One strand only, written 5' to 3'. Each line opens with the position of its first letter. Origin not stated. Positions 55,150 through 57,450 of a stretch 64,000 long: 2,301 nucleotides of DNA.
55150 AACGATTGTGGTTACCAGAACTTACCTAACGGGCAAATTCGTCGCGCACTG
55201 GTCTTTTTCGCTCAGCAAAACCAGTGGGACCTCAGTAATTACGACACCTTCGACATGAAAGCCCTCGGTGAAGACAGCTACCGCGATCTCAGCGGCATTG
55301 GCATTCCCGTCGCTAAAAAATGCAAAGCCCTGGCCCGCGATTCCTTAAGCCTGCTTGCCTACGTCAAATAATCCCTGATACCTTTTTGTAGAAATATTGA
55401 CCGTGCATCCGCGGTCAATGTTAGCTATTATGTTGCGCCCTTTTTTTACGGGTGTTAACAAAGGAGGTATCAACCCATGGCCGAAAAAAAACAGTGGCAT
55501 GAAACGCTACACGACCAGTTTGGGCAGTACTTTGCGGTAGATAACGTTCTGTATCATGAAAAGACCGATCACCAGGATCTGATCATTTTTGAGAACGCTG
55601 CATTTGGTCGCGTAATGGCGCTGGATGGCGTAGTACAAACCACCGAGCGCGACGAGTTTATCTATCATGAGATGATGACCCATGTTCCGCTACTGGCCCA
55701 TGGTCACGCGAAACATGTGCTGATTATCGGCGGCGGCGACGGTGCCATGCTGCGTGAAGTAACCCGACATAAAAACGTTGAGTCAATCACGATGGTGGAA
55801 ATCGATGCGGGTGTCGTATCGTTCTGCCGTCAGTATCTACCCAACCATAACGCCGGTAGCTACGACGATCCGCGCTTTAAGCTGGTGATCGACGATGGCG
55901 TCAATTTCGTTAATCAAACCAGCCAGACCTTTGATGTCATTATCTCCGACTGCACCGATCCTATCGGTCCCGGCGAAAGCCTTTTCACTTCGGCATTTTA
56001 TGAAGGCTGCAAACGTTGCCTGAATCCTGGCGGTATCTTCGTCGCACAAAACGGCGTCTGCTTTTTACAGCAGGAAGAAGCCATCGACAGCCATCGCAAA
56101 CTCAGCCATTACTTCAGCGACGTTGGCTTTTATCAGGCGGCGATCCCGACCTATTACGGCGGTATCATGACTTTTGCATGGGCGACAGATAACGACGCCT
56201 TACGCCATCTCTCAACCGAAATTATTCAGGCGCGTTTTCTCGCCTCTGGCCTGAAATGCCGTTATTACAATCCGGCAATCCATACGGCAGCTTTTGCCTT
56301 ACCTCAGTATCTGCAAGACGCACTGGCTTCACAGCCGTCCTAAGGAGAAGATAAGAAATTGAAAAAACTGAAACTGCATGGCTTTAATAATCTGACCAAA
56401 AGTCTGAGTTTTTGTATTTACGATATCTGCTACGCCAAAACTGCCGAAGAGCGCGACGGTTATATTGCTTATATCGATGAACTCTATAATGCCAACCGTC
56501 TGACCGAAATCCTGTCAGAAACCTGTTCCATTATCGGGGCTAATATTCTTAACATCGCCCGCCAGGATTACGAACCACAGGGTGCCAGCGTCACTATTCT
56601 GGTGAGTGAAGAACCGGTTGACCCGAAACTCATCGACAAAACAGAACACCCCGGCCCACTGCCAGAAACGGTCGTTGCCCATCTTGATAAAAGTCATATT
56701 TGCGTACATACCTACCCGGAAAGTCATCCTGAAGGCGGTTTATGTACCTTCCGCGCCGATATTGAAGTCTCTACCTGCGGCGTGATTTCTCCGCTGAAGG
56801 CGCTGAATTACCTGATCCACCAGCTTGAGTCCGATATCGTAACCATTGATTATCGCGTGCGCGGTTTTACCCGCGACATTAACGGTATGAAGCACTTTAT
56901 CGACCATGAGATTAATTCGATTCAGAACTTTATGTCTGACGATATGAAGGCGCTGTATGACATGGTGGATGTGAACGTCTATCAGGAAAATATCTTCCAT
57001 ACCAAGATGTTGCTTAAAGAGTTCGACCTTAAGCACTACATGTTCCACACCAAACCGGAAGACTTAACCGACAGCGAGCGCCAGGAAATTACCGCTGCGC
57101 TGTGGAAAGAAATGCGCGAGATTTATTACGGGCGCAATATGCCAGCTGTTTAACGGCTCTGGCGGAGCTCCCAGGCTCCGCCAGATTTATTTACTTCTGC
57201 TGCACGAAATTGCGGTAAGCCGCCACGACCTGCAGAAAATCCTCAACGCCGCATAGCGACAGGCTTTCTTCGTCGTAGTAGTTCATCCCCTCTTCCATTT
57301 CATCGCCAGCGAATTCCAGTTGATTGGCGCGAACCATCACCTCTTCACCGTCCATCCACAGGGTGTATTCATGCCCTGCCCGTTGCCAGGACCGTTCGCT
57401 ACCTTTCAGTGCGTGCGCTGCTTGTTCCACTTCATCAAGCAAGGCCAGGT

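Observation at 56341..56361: speD begins at a TTG codon with a distant Shine-Dalgarno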

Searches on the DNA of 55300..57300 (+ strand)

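Call 3: search_dna_similar(query=window:56150-56550:+, collection=ecoli_genomes, mode=near, max_rows=12, rows=spread)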
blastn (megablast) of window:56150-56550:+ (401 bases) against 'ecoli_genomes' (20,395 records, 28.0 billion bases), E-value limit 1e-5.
Records with a match: 5426; places in all: 5429; records where one place covers at least 80% of the query: 5421.
Genomes with a match: 5426 of 5426; with a place that covers at least 80% of the query: 5421. Places per genome that has any: lowest 1, median 1, highest 2. On chromosomes: 5426 places; on plasmids: 3.
Best place of each record, by identity: >=99% 3512; 95-99% 1914.
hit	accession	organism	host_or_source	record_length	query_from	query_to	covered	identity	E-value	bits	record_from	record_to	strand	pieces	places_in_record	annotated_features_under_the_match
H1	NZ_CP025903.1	Escherichia coli strain 300709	Homo sapiens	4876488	1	401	100%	100.0%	0e+0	741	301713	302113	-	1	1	speE: polyamine aminopropyltransferase | speD: adenosylmethionine decarboxylase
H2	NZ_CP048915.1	Escherichia coli strain E2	Homo sapiens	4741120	1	401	100%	100.0%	0e+0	741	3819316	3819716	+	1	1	speE: polyamine aminopropyltransferase | speD: adenosylmethionine decarboxylase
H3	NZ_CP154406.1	Escherichia coli strain TST3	pig carcass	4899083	1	401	100%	100.0%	0e+0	741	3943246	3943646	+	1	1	speE: polyamine aminopropyltransferase | speD: adenosylmethionine decarboxylase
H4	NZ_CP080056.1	Escherichia coli strain 18SZHZ655Rt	Homo sapiens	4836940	1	401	100%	99.8%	0e+0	736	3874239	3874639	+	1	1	speE: polyamine aminopropyltransferase | speD: adenosylmethionine decarboxylase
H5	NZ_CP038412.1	Escherichia coli O157:H7 strain 493/89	Homo sapiens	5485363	1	401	100%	99.5%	0e+0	730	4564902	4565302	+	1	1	speE: polyamine aminopropyltransferase | speD: adenosylmethionine decarboxylase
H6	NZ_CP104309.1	Escherichia coli O157:H7 strain 380-94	Homo sapiens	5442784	1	401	100%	99.5%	0e+0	730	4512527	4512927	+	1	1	speE: polyamine aminopropyltransferase | speD: adenosylmethionine decarboxylase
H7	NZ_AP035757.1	Escherichia coli strain SOI121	wastewater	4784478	1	401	100%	99.5%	0e+0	730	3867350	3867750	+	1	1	speE: polyamine aminopropyltransferase | speD: adenosylmethionine decarboxylase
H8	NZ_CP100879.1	Escherichia coli strain ET915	sediment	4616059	1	401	100%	99.0%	0e+0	719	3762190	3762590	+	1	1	speE: polyamine aminopropyltransferase | speD: adenosylmethionine decarboxylase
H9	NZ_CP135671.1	Escherichia coli strain TUM9803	missing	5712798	1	401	100%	98.3%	0e+0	702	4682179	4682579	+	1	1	speE: polyamine aminopropyltransferase | speD: adenosylmethionine decarboxylase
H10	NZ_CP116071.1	Escherichia coli strain DETEC-S589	ICU staff rectal swab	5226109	1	401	100%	98.0%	0e+0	697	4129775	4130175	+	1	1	speE: polyamine aminopropyltransferase | speD: adenosylmethionine decarboxylase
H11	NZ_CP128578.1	Escherichia coli strain VG38-53E1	calf box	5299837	1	401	100%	97.8%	0e+0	691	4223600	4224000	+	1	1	speE: polyamine aminopropyltransferase | speD: adenosylmethionine decarboxylase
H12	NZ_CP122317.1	Escherichia coli strain HT-948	missing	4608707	1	213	53%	100.0%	2e-106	394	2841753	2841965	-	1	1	speE: polyamine aminopropyltransferase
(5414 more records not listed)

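Call 5: get_annotated_region(hit=H2, flank=1500)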
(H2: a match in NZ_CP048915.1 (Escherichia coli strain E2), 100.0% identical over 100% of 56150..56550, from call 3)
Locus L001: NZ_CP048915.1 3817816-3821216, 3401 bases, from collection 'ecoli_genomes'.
description: Escherichia coli strain E2 chromosome, complete genome
organism: Escherichia coli strain E2 (NCBI taxid 562)
replicon: chromosome; assembly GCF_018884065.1
host: Homo sapiens; source: ascitic fluid; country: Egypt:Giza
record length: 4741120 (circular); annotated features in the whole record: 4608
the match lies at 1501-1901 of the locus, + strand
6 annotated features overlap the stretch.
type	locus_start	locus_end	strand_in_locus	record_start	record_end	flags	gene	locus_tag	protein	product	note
CDS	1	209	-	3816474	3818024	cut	cueO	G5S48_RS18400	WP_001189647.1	multicopper oxidase CueO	-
CDS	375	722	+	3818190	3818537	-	yacC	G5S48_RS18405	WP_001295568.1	YacC family pilotin-like protein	-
CDS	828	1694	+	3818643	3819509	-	speE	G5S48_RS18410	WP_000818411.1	polyamine aminopropyltransferase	-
CDS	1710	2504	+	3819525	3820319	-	speD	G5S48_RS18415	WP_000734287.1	adenosylmethionine decarboxylase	-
CDS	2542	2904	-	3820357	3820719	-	yacL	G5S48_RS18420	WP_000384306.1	protein YacL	-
CDS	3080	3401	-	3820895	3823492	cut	acnB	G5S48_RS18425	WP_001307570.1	bifunctional aconitate hydratase 2/2-methylisocitrate dehydratase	-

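Call 42: search_dna_similar(query=window:56322-56392:+, collection=ecoli_genomes, mode=near, max_rows=14, rows=spread)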
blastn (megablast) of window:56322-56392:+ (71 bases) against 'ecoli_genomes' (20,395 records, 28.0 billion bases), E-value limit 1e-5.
Records with a match: 5426; places in all: 5426; records where one place covers at least 80% of the query: 5422.
Genomes with a match: 5426 of 5426; with a place that covers at least 80% of the query: 5422. Places per genome that has any: lowest 1, median 1, highest 1. On chromosomes: 5423 places; on plasmids: 3.
Best place of each record, by identity: >=99% 5309; 95-99% 117.
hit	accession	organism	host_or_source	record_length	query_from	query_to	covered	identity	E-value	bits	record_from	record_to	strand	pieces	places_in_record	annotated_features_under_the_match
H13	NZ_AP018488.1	Escherichia coli O157:H7 strain PV15-279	Homo sapiens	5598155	1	71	100%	100.0%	2e-28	132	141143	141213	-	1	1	speD: adenosylmethionine decarboxylase | speE: polyamine aminopropyltransferase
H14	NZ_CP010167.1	Escherichia coli strain H3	not applicable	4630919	1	71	100%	100.0%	2e-28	132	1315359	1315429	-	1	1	speD: adenosylmethionine decarboxylase | speE: polyamine aminopropyltransferase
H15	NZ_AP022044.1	Escherichia coli strain WP4-S17-ESBL-03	-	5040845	1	71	100%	100.0%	2e-28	132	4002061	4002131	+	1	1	speD: adenosylmethionine decarboxylase | speE: polyamine aminopropyltransferase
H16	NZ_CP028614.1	Escherichia coli strain 141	cattle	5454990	1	71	100%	100.0%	2e-28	132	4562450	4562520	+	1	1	speD: adenosylmethionine decarboxylase | speE: polyamine aminopropyltransferase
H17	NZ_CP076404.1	Escherichia coli strain K-12 substr. AB1157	Laboratory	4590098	1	71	100%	100.0%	2e-28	132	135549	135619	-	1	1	speD: adenosylmethionine decarboxylase | speE: polyamine aminopropyltransferase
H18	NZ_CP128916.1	Escherichia coli strain TUM13770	Homo sapiens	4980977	1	71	100%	100.0%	2e-28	132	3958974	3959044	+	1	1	speD: adenosylmethionine decarboxylase | speE: polyamine aminopropyltransferase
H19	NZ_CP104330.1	Escherichia coli strain THB42-F3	dog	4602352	1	71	100%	100.0%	2e-28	132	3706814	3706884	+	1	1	speD: adenosylmethionine decarboxylase | speE: polyamine aminopropyltransferase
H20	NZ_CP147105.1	Escherichia coli strain KKa014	river water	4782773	1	71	100%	100.0%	2e-28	132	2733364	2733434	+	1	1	speD: adenosylmethionine decarboxylase | speE: polyamine aminopropyltransferase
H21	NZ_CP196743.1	Escherichia coli strain FXCREC004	Homo sapiens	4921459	1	71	100%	100.0%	2e-28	132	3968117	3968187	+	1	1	speD: adenosylmethionine decarboxylase | speE: polyamine aminopropyltransferase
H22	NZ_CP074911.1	Escherichia coli strain 08_3418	Homo sapiens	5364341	1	71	100%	100.0%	2e-28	132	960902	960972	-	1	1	speD: adenosylmethionine decarboxylase | speE: polyamine aminopropyltransferase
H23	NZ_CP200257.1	Escherichia coli strain M2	-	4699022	1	71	100%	100.0%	2e-28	132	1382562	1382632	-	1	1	speD: adenosylmethionine decarboxylase | speE: polyamine aminopropyltransferase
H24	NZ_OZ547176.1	Escherichia coli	Homo sapiens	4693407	1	71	100%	100.0%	2e-28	132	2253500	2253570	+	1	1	speD: adenosylmethionine decarboxylase | speE: polyamine aminopropyltransferase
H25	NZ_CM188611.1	Escherichia coli strain KP63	Homo sapiens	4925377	1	71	100%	100.0%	2e-28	132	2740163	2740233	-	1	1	speD: adenosylmethionine decarboxylase | speE: polyamine aminopropyltransferase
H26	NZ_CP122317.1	Escherichia coli strain HT-948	missing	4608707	1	41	58%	100.0%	9e-12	77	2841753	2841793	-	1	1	speE: polyamine aminopropyltransferase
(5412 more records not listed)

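Call 61: search_rna_families(source=window, start=55300, end=57300, threshold=evalue, max_evalue=1)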
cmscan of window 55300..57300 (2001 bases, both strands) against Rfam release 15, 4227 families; matches with E-value up to 1: 2.
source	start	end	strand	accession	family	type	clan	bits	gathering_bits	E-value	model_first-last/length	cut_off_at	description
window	55423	55520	+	RF00396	SNORA13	Gene; snRNA; snoRNA; HACA-box;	CL00028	25.6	53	0.11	1-134/134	no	Small nucleolar RNA SNORA13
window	55309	55428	-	RF01447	S_pombe_snR98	Gene; snRNA; snoRNA; HACA-box;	-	16.6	40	0.61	1-212/212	no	small nucleolar RNA snR98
